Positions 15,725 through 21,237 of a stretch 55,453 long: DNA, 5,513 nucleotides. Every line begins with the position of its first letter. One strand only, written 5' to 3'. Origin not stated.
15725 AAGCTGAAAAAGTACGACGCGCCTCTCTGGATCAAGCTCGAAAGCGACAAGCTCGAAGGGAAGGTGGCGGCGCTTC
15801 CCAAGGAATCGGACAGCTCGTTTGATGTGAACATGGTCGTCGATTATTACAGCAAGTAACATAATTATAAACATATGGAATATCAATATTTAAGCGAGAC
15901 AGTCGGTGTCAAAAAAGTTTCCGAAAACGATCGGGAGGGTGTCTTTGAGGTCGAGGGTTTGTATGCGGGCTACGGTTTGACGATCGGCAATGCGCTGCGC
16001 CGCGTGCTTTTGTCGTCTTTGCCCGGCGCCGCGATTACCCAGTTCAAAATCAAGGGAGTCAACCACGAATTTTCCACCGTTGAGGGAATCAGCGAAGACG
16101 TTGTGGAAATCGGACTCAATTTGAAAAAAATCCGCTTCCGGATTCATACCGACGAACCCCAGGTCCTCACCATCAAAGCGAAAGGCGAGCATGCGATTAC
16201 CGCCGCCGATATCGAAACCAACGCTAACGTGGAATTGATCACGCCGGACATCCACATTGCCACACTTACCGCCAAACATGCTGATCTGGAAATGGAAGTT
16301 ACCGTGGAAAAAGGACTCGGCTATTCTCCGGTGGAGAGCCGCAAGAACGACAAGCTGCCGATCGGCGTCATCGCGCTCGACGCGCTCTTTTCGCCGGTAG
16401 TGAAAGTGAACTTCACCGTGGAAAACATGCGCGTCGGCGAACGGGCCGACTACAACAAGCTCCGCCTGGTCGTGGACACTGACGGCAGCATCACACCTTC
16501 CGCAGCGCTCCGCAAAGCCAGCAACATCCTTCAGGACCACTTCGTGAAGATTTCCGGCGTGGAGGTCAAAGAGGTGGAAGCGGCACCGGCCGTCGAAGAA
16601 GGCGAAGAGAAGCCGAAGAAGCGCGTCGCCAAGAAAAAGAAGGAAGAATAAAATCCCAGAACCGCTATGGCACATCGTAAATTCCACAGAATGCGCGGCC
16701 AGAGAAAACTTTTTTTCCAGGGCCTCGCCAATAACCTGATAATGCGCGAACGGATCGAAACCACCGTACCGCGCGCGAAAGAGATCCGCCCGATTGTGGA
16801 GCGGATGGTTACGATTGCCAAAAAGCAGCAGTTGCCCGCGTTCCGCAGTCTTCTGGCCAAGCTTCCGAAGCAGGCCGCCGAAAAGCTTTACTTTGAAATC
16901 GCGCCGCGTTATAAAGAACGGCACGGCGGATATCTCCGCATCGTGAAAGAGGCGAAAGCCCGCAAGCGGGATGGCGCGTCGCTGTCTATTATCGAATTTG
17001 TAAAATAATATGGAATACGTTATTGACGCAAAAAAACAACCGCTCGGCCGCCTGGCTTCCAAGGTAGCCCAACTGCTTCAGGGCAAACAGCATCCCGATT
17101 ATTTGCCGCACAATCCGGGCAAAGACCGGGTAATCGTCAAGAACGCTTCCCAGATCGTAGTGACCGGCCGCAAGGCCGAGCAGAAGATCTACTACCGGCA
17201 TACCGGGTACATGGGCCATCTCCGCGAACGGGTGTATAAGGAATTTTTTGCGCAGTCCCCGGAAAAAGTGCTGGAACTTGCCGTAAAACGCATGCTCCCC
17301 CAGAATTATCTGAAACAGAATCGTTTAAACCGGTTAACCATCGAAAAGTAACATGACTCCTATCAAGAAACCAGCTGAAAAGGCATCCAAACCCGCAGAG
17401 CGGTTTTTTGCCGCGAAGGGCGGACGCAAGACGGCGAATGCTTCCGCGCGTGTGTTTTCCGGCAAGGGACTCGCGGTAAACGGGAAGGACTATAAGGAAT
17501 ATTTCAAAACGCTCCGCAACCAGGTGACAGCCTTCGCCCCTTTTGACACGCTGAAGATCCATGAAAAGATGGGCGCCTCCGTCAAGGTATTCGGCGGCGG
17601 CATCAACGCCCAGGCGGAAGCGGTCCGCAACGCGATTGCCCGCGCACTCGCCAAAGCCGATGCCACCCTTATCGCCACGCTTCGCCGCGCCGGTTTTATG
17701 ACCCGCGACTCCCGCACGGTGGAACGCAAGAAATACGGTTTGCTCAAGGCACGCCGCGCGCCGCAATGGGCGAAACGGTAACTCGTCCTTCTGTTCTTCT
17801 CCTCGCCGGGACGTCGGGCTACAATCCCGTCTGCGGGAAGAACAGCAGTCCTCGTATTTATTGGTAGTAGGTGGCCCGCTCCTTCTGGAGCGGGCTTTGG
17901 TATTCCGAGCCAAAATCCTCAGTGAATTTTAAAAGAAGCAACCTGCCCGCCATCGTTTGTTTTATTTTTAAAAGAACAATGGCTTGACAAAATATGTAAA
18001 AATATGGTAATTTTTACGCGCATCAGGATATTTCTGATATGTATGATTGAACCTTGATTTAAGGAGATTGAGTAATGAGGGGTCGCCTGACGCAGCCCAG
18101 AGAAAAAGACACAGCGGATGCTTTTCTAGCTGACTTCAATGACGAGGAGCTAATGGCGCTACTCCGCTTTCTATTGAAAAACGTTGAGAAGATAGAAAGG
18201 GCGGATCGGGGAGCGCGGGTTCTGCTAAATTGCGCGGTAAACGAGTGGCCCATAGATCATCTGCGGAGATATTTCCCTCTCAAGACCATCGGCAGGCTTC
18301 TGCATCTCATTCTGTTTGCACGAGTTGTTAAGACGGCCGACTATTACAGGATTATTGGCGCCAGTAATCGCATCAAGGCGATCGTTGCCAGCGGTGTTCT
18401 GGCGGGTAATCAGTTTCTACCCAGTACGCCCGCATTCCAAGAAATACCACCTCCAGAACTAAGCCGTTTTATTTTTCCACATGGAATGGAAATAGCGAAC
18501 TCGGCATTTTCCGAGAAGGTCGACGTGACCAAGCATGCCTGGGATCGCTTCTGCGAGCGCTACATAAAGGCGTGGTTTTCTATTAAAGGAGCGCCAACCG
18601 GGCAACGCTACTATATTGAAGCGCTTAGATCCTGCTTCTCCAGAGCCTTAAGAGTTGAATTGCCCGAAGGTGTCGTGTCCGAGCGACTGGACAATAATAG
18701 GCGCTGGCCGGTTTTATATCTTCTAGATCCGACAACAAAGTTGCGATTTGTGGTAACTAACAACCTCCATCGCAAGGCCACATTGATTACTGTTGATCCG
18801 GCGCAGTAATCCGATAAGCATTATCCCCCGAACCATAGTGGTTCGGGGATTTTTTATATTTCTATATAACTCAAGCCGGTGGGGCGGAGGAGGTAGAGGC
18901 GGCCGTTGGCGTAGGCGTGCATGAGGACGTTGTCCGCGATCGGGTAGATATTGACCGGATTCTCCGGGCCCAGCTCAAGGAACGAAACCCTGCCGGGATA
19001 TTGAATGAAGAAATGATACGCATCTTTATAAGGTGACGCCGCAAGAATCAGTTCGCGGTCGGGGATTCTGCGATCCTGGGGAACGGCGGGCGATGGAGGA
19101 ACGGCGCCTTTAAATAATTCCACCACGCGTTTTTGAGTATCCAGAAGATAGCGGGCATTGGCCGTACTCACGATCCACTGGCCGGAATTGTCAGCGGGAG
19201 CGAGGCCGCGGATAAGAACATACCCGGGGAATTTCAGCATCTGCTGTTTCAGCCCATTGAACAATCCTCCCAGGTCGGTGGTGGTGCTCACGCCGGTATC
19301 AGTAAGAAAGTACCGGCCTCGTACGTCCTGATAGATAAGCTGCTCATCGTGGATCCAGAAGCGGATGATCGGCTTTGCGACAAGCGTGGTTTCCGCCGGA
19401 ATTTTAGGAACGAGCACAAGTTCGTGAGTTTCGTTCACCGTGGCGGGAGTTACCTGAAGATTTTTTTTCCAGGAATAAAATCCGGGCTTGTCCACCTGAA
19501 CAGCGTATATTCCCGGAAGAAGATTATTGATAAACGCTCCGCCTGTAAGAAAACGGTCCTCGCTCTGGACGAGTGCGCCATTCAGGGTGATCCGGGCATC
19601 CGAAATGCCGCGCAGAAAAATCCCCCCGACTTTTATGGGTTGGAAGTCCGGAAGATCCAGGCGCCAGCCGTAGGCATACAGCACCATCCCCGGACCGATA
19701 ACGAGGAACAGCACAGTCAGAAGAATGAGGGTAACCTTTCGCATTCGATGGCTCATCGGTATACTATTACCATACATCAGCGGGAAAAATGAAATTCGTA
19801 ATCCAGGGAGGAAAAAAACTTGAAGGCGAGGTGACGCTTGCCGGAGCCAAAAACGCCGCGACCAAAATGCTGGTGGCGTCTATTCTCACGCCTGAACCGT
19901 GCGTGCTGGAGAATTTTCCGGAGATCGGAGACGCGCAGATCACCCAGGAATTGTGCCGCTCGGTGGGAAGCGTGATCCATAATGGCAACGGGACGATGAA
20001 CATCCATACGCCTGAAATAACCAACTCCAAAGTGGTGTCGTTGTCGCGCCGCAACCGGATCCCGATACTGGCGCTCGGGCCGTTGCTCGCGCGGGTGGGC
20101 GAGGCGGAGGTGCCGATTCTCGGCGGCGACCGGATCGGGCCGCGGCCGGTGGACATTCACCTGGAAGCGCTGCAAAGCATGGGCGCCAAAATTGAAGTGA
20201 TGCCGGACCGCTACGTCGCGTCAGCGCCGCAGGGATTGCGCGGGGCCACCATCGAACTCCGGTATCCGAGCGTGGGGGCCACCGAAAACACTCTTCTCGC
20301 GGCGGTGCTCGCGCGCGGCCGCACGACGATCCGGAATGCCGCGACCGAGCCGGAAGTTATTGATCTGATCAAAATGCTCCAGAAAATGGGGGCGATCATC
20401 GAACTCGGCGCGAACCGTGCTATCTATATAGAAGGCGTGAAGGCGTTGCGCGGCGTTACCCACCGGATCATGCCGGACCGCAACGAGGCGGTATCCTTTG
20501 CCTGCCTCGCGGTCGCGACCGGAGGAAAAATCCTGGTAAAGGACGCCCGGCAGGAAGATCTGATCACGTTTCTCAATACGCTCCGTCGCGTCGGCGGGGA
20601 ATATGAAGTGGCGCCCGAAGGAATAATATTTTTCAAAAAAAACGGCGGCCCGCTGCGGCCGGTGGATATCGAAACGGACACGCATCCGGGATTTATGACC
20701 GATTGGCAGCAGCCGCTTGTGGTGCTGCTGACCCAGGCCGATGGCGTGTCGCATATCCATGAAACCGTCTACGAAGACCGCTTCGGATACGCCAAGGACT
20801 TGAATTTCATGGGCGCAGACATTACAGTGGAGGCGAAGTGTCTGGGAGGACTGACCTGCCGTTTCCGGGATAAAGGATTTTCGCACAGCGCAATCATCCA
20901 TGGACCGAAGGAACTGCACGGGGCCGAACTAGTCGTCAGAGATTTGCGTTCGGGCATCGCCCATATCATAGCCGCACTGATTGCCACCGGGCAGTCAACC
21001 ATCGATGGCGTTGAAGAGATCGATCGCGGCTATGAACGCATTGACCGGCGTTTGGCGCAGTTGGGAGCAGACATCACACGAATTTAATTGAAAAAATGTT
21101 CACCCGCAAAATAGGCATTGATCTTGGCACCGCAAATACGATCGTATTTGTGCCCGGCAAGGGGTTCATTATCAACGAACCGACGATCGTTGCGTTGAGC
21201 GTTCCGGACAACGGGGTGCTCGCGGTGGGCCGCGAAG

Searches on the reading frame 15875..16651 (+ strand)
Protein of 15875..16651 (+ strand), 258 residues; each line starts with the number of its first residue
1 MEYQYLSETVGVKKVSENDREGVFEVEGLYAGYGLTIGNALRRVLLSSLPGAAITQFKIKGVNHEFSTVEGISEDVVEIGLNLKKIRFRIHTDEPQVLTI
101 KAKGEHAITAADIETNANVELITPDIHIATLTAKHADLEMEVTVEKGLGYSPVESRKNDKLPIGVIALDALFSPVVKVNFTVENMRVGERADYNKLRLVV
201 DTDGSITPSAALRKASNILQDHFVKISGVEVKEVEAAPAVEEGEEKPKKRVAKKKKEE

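Call 91: search_protein_families(library=pfam, max_evalue=0.00001, proteins=[window:15875-16651:+])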
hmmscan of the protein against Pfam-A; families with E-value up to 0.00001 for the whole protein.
window:15875-16651:+ (258 aa): 2 families
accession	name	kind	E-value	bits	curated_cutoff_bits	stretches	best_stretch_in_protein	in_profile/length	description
PF01000.31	RNA_pol_A_bac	-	7e-33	113.8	33.9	1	58-173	2-119/119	RNA polymerase Rpb3/RpoA insert domain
PF01193.29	RNA_pol_L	-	2.3e-22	78.9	24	1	31-223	5-74/74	RNA polymerase Rpb3/Rpb11 dimerisation domain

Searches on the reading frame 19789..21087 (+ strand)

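Call 90: search_protein_families(library=pfam, max_evalue=0.00001, proteins=[window:19789-21087:+])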
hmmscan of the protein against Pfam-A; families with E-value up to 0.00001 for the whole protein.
window:19789-21087:+ (432 aa): 1 family
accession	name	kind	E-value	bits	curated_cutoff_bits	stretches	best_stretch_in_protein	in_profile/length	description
PF00275.25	EPSP_synthase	-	1.6e-76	258.2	22.8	1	5-420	1-415/417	EPSP synthase (3-phosphoshikimate 1-carboxyvinyltransferase)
